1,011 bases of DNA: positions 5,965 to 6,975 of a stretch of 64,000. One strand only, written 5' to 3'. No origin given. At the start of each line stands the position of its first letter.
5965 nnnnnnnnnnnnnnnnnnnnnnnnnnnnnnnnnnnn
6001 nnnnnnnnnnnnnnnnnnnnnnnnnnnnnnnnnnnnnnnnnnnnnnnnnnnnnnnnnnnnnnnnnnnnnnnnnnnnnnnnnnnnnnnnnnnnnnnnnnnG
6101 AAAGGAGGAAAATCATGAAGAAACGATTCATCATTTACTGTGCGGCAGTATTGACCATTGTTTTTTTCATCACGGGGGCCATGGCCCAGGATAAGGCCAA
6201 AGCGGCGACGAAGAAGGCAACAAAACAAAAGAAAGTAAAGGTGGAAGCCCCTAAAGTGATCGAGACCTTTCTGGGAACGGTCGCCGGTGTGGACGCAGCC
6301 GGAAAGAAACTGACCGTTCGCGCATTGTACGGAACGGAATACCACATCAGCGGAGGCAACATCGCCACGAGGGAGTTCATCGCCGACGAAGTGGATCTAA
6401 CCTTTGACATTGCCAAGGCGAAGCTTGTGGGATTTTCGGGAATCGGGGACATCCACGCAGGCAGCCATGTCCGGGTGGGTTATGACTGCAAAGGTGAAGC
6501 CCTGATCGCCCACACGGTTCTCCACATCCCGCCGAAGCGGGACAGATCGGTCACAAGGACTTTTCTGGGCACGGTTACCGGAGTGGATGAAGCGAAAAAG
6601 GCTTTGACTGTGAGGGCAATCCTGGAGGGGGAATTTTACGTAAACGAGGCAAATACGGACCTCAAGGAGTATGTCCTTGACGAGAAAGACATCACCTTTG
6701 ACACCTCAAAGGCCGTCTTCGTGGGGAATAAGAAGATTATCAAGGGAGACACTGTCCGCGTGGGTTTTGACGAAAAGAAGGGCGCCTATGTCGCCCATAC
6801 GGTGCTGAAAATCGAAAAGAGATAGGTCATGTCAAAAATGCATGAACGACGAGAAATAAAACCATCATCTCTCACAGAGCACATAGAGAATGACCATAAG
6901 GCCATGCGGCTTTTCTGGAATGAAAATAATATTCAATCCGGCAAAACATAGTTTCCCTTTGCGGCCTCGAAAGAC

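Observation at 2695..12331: Hypothesis: Sec-exported Cys-rich proteins are substrates of the adjacent TolC / PAS-MFP / MacB-type tripartite exporter (two-step secretion)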

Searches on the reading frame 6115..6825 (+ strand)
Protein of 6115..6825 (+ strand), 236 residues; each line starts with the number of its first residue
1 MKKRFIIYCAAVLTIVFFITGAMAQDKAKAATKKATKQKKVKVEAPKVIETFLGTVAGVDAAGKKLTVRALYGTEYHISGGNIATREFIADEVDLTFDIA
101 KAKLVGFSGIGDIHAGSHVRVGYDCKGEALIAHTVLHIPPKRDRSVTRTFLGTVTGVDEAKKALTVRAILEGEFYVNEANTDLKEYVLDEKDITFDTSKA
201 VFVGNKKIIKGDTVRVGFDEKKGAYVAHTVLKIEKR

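Call 4: search_protein_families(library=pfam, proteins=[window:6115-6825:+], max_evalue=1)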
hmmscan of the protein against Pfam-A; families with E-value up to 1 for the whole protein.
window:6115-6825:+ (236 aa): 2 families
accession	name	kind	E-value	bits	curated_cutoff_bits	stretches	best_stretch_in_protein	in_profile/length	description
PF02275.23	CBAH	-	0.059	13.4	20.4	0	31-92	87-148/316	Linear amide C-N hydrolases, choloylglycine hydrolase family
PF11604.15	CusF_Ec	-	0.22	11.8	27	0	207-226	47-66/72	Copper binding periplasmic protein CusF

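Call 7: search_protein_families(library=ncbifam, proteins=[window:6115-6825:+], max_evalue=1)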
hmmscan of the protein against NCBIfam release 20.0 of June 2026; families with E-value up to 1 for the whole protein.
window:6115-6825:+ (236 aa): 0 families

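Call 17: find_homologous_proteins(query=window:6115-6825:+, max_evalue=0.001)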
Query window:6115-6825:+ (236 aa): 19 proteins with E <= 0.001 among 2075 candidates.
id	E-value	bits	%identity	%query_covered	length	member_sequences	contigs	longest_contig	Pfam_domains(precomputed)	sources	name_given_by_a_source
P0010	6.2e-146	502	100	100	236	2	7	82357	-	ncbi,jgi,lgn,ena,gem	-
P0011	9.8e-119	413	83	100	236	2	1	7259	-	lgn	-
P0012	2.2e-96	340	70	99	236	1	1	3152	-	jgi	jgi:hypothetical protein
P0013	4.9e-88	312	65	100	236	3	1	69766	-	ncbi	-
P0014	3.1e-76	274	63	92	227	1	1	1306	-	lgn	-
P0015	2.4e-56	209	48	100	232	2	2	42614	-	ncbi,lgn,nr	ncbi:MAG: hypothetical protein NTX75_12485 [Proteobacteria bacterium]|nr:hypothetical protein [Pseud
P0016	5.5e-56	208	47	99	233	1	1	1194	-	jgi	jgi:hypothetical protein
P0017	9.4e-56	207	48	99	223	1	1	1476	-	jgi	-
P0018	2.9e-55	205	48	100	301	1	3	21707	-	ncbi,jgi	jgi:hypothetical protein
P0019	3.8e-55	205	47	99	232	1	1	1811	-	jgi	-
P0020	5.5e-55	204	47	99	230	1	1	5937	-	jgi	jgi:hypothetical protein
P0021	4.0e-54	201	47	99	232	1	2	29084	-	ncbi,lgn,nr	ncbi:MAG: hypothetical protein PHU49_04205 [Syntrophorhabdaceae bacterium]|nr:hypothetical protein [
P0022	5.0e-54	201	45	99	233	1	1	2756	-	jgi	-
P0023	1.2e-51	193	44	99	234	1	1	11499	-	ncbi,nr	ncbi:MAG: hypothetical protein NT178_07210 [Proteobacteria bacterium]|nr:hypothetical protein [Pseud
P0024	3.4e-27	113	46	57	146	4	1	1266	-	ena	-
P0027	4.6e-22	97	32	89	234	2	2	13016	-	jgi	-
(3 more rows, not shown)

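Call 18: find_encoding_contigs(protein=P0013, flank=10000, max_places=3)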
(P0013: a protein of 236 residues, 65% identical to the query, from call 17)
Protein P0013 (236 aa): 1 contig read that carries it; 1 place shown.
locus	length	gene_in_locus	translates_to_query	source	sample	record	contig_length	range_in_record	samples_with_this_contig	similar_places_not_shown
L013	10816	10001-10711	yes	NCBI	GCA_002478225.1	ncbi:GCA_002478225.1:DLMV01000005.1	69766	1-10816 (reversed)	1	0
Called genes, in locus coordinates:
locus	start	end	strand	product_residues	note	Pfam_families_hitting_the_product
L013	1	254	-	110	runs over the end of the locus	PF00237:Ribosomal_L22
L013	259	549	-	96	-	PF00203:Ribosomal_S19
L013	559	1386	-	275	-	PF00181:Ribosomal_L2_N, PF03947:Ribosomal_L2_C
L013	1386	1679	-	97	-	PF00276:Ribosomal_L23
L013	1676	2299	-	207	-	PF00573:Ribosomal_L4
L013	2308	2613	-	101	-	PF00338:Ribosomal_S10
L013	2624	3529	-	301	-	PF00009:GTP_EFTU, PF03144:GTP_EFTU_D2, PF03143:GTP_EFTU_D3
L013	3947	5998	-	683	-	PF00009:GTP_EFTU, PF22042:EF-G_D2, PF03144:GTP_EFTU_D2, PF14492:EFG_III, PF03764:EFG_IV, PF00679:EFG_C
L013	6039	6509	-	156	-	PF00177:Ribosomal_S7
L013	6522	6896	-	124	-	PF00164:Ribosom_S12_S23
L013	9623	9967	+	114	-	-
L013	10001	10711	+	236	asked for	-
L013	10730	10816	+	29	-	?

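Call 19: find_encoding_contigs(protein=P0015, flank=10000, max_places=3)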
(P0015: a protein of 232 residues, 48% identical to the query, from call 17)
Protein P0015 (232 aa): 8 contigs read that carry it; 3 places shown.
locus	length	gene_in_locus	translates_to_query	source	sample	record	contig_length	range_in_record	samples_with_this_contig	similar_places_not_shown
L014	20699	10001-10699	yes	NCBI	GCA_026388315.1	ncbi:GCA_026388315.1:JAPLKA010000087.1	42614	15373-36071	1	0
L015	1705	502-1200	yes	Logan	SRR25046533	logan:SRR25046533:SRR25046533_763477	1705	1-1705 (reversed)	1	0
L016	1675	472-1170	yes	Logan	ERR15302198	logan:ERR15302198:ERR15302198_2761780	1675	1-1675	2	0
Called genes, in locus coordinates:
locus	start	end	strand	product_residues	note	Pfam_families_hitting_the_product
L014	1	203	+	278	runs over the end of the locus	PF13189:Cytidylate_kin2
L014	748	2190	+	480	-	PF05170:AsmA, PF05359:DUF748, PF13116:YhdP, PF05170:AsmA (weak)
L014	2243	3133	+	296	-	PF03631:Virul_fac_BrkB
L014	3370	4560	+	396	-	PF13433:Peripla_BP_5, PF13458:Peripla_BP_6, PF01094:ANF_receptor, PF13433:Peripla_BP_5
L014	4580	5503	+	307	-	PF02653:BPD_transp_2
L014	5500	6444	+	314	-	PF02653:BPD_transp_2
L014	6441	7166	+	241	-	PF00005:ABC_tran, PF12399:BCA_ABC_TP_C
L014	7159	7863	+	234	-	PF00005:ABC_tran, PF13304:AAA_21 (faint)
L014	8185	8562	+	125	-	-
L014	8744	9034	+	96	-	-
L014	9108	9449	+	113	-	-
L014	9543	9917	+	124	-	-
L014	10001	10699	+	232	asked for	-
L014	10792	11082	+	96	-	-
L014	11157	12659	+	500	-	PF02321:OEP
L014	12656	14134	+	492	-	PF25917:BSH_RND (weak), PF25893:HH_CzcB (weak), PF25990:Beta-barrel_YknX (weak), PF26002:Beta-barrel_AprE (faint), PF25989:YknX_C (weak)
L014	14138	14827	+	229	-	PF00005:ABC_tran, PF02463:SMC_N (weak), PF13304:AAA_21 (faint)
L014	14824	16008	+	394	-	PF12704:MacB_PCD, PF13273:DUF4064 (faint), PF02687:FtsX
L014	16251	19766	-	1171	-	PF00149:Metallophos (weak), PF12951:PATR (weak), PF03797:Autotransporter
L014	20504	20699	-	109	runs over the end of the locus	PF04993:TfoX_N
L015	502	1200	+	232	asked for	-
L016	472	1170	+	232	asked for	-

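Call 20: find_encoding_contigs(protein=P0021, flank=10000, max_places=3)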
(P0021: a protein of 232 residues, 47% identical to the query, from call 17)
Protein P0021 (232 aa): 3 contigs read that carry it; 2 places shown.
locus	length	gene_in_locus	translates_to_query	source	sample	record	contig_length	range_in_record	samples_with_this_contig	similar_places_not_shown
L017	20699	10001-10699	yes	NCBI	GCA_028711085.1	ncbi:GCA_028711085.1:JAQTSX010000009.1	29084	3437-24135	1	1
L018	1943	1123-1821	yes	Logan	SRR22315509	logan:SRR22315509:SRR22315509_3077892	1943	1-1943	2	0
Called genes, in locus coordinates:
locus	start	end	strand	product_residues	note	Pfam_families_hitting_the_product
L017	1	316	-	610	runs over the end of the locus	PF01351:RNase_HII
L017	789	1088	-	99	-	-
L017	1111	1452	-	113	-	-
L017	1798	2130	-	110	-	-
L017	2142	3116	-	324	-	-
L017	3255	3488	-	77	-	-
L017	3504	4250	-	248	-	PF15956:DUF4760 (weak)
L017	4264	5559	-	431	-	PF00149:Metallophos (faint)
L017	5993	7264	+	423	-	PF08495:FIST, PF10442:FIST_C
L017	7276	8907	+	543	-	PF00989:PAS (weak), PF08448:PAS_4 (weak), PF08447:PAS_3 (faint), PF13426:PAS_9, PF00512:HisKA, PF02518:HATPase_c, PF00072:Response_reg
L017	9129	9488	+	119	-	-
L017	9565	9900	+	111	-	-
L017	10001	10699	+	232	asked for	-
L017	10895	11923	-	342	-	-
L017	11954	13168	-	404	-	PF07690:MFS_1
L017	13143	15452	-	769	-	PF01315:Ald_Xan_dh_C, PF02738:MoCoBD_1, PF20256:MoCoBD_2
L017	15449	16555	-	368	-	PF00155:Aminotran_1_2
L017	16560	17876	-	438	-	PF13581:HATPase_c_2 (weak)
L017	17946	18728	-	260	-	PF02358:Trehalose_PPase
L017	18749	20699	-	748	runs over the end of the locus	PF00982:Glyco_transf_20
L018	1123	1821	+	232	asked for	-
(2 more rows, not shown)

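Call 27: find_related_loci(query=A3, collection=genome_contigs, flank=10000)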
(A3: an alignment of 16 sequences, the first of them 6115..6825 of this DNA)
Query A3 (236 aa) in genome_contigs; peptide patterns used: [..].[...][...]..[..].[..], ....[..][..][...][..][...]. (x = any residue, [..] = any of these).
73 stretches matched a pattern; 1 encode a relative of the query (tblastn E <= 1e-3); 1 distinct loci.
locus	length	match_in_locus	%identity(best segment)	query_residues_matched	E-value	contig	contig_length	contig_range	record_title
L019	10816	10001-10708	65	1-236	7e-97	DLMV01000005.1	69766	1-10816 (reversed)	MAG TPA_asm: Deltaproteobacteria bacterium UBA7527 UBA7527_contig_2199, whole genome shotgun sequence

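Call 28: find_related_loci(query=A3, collection=metagenome_contigs, flank=10000)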
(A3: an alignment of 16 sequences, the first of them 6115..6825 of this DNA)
Query A3 (236 aa) in metagenome_contigs; peptide patterns used: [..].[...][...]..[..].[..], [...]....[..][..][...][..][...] (x = any residue, [..] = any of these).
161 stretches matched a pattern; 8 encode a relative of the query (tblastn E <= 1e-3); 8 distinct loci.
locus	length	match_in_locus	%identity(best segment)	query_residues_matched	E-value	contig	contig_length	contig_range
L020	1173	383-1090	67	1-236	1e-107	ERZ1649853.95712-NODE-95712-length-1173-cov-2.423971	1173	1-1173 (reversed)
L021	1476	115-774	48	3-234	1e-68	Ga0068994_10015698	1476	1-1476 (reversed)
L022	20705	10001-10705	47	3-236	4e-63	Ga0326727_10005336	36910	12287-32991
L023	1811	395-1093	46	1-236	4e-64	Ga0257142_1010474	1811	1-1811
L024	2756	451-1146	45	3-236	5e-62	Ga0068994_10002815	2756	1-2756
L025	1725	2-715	47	4-236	2e-62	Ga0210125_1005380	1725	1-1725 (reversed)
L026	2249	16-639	47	26-236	9e-60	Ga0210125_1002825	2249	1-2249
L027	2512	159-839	34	14-236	2e-30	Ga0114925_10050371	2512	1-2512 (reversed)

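Call 29: find_encoding_contigs(protein=P0018, flank=10000, max_places=3)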
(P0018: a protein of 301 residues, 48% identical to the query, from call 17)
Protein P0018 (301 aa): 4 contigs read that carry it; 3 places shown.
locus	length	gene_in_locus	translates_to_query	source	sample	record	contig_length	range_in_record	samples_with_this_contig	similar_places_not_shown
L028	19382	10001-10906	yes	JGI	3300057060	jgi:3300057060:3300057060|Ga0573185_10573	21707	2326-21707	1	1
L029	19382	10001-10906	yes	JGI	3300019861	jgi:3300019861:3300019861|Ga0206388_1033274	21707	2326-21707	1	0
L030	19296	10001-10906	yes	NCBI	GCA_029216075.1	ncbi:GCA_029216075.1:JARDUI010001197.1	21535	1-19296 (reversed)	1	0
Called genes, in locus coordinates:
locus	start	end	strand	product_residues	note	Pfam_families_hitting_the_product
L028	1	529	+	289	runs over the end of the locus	PF02653:BPD_transp_2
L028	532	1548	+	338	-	PF02653:BPD_transp_2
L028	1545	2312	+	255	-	PF13476:AAA_23 (weak), PF00005:ABC_tran, PF12399:BCA_ABC_TP_C (weak)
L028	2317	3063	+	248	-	PF00005:ABC_tran, PF13304:AAA_21 (faint)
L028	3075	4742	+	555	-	PF00501:AMP-binding, PF13193:AMP-binding_C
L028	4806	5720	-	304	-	PF00293:NUDIX (faint)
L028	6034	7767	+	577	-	PF02743:dCache_1, PF00672:HAMP, PF06580:His_kinase, PF02518:HATPase_c (faint)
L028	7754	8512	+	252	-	PF00072:Response_reg, PF04397:LytTR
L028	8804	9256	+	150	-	-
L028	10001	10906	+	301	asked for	-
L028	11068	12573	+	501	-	PF02321:OEP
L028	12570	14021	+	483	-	PF25973:BSH_CzcB (faint), PF25893:HH_CzcB, PF25990:Beta-barrel_YknX (weak), PF25967:RND-MFP_C, PF25989:YknX_C (weak)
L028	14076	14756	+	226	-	PF00005:ABC_tran, PF02463:SMC_N (faint), PF13304:AAA_21 (faint)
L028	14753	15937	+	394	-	PF12704:MacB_PCD, PF02687:FtsX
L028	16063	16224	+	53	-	-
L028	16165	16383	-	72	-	-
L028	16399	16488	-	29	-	-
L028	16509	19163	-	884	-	PF00989:PAS, PF13426:PAS_9, PF00989:PAS, PF08447:PAS_3, PF13426:PAS_9, PF08448:PAS_4, PF13426:PAS_9, PF00990:GGDEF, +9 more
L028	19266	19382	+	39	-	?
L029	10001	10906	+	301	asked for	-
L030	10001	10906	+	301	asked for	-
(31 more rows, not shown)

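Call 30: find_encoding_contigs(protein=P0023, flank=10000, max_places=2)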
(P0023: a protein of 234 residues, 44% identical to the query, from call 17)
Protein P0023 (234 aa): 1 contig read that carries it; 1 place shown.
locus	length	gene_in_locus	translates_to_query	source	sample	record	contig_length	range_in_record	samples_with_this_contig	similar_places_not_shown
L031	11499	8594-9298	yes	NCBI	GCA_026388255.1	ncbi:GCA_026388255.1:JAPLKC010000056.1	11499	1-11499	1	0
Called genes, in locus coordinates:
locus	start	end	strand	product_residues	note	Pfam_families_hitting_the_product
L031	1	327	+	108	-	PF08885:GSCFA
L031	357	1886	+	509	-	PF04055:Radical_SAM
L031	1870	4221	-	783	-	PF16889:Hepar_II_III_N, PF07940:Hepar_II_III_C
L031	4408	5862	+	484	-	PF02310:B12-binding, PF04055:Radical_SAM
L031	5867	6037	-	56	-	-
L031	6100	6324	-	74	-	-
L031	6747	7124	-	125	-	-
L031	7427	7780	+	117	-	-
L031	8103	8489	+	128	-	-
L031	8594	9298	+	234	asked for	-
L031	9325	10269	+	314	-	-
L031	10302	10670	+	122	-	-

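Call 31: find_encoding_contigs(protein=P0027, flank=10000, max_places=2)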
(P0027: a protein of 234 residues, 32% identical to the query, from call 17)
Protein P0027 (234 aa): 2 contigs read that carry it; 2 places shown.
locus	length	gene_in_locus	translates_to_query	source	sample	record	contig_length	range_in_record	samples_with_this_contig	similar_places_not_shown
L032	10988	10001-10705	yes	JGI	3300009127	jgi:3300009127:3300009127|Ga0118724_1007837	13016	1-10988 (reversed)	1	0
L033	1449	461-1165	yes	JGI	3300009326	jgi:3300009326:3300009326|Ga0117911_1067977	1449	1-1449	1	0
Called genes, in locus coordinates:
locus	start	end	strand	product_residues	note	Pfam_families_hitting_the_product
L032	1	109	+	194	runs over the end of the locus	PF14334:DUF4390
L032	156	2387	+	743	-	PF19312:NtrY_N (weak), PF00672:HAMP, PF00989:PAS, PF13426:PAS_9 (weak), PF00512:HisKA, PF02518:HATPase_c, PF14501:HATPase_c_5 (weak)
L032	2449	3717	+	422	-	PF04413:Glycos_transf_N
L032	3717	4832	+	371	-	PF02606:LpxK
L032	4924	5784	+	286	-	PF03279:Lip_A_acyltrans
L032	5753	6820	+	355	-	PF01075:Glyco_transf_9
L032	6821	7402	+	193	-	PF13419:HAD_2 (weak), PF13242:Hydrolase_like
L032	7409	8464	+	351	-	PF01075:Glyco_transf_9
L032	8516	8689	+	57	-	PF03966:Trm112p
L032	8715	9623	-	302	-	PF00111:Fer2, PF00211:Guanylate_cyc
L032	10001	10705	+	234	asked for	-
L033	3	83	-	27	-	?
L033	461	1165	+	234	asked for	-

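Call 42: predict_structure(alignment_id=A3)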
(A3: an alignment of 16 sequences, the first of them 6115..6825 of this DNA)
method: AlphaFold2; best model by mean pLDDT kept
length: 236 residues; sequences in the alignment: 16
mean_pLDDT: 74.0   pTM: 0.42
mean pLDDT of the five models: 74.0, 71.9, 70.3, 67.5, 66.9
residues with pLDDT >= 90: 61; 70-90: 89; 50-70: 48; < 50: 38
segments of 3 or more residues with pLDDT < 50: 1-4, 17-44, 141-143
pLDDT, mean of each block of 10 residues (from residue 1): 51 50 35 32 58 88 92 65 59 89 87 85 88 82 64 94 93 62 73 93 85 89 86 75
secondary structure, 60 per line:
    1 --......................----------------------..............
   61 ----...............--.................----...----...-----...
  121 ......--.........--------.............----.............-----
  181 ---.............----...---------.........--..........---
elements in order: H3-24 E47-60 E65-79 E82-98 E103-105 E118-126 E129-137 E146-158 E163-175 E184-196 E201-203 E213-221 E224-233

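Call 60: list_cluster_members(proteins=[P0010, P0001, P0003, P0013, P0015, P0018, P0023, P0089, P0176, P0027])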
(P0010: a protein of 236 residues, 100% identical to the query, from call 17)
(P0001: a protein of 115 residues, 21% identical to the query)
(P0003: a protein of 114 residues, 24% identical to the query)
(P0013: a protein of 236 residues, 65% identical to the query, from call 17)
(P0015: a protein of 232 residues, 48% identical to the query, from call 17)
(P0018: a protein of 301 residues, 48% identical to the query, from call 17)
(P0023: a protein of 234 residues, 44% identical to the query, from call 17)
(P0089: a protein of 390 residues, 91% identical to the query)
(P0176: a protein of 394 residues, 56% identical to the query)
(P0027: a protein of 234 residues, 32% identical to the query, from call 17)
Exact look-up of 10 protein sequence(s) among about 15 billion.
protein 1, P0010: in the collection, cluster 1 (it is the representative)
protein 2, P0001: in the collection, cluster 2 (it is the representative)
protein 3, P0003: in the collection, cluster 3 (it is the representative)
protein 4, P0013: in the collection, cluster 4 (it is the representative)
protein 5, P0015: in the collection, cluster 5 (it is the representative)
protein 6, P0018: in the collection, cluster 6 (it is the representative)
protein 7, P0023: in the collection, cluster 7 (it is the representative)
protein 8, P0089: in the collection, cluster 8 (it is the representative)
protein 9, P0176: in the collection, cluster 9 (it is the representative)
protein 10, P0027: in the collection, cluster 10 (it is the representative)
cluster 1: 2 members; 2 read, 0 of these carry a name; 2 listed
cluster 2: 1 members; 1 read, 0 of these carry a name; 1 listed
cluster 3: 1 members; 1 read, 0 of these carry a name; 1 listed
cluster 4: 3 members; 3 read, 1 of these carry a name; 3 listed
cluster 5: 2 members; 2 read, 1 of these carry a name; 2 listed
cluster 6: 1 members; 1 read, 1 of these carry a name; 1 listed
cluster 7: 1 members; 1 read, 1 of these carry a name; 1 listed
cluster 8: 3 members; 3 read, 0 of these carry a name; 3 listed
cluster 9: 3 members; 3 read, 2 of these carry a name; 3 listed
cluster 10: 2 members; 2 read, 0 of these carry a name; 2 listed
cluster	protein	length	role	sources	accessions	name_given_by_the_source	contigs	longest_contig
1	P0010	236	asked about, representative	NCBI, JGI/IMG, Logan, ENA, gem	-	-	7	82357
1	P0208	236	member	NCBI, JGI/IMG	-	-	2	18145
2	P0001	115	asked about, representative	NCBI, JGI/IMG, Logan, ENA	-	-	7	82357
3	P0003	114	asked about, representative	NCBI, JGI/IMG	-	-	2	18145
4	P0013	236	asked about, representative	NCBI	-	-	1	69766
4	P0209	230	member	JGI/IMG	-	hypothetical protein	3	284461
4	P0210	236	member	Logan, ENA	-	-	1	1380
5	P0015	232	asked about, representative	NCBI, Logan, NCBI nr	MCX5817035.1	MAG: hypothetical protein NTX75_12485 [Proteobacteria bacterium] | hypothetical protein [Pseudomonadota bacterium]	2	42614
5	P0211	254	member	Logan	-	-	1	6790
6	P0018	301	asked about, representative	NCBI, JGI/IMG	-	hypothetical protein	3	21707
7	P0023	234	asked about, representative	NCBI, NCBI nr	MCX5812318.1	MAG: hypothetical protein NT178_07210 [Proteobacteria bacterium] | hypothetical protein [Pseudomonadota bacterium]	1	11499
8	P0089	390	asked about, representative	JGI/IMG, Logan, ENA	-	-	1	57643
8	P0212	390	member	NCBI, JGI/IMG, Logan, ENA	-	-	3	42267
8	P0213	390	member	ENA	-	-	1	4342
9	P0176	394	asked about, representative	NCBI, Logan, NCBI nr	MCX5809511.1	MAG: ABC transporter permease [Proteobacteria bacterium] | ABC transporter permease [Pseudomonadota bacterium]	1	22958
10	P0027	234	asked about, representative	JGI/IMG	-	-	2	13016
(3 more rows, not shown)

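Call 61: search_protein_families(library=ncbifam, proteins=[L031:9325-10269:+, L031:10302-10670:+, L014:8185-8562:+, L014:9108-9449:+], max_evalue=0.001)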
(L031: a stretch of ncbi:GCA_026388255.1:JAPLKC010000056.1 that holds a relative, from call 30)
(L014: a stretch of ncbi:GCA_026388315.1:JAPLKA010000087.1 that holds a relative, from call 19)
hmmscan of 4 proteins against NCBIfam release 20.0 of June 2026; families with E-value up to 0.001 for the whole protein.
L031:9325-10269:+ (314 aa): 0 families

L031:10302-10670:+ (122 aa): 0 families

L014:8185-8562:+ (125 aa): 0 families

L014:9108-9449:+ (113 aa): 0 families

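Call 71: search_protein_families(library=pfam, proteins=[L014:8185-8562:+, L014:9108-9449:+, L031:9325-10269:+, L031:10302-10670:+, L028:8804-9256:+], max_evalue=0.01)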
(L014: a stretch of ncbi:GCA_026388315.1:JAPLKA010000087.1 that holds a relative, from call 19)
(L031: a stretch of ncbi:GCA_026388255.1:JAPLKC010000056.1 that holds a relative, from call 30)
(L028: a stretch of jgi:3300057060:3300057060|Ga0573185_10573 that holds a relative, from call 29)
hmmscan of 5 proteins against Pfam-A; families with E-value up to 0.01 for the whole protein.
L014:8185-8562:+ (125 aa): 0 families

L014:9108-9449:+ (113 aa): 0 families

L031:9325-10269:+ (314 aa): 1 family
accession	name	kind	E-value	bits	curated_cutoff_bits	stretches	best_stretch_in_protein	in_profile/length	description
PF09670.15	Cas_Cas02710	-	0.0076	16.4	27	0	110-163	26-79/153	Csm6 HEPN domain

L031:10302-10670:+ (122 aa): 0 families

L028:8804-9256:+ (150 aa): 0 families

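Call 78: search_protein_families(library=padloc, proteins=[window:6115-6825:+], max_evalue=0.01)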
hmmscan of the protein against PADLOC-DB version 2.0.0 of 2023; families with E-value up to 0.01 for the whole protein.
window:6115-6825:+ (236 aa): 0 families
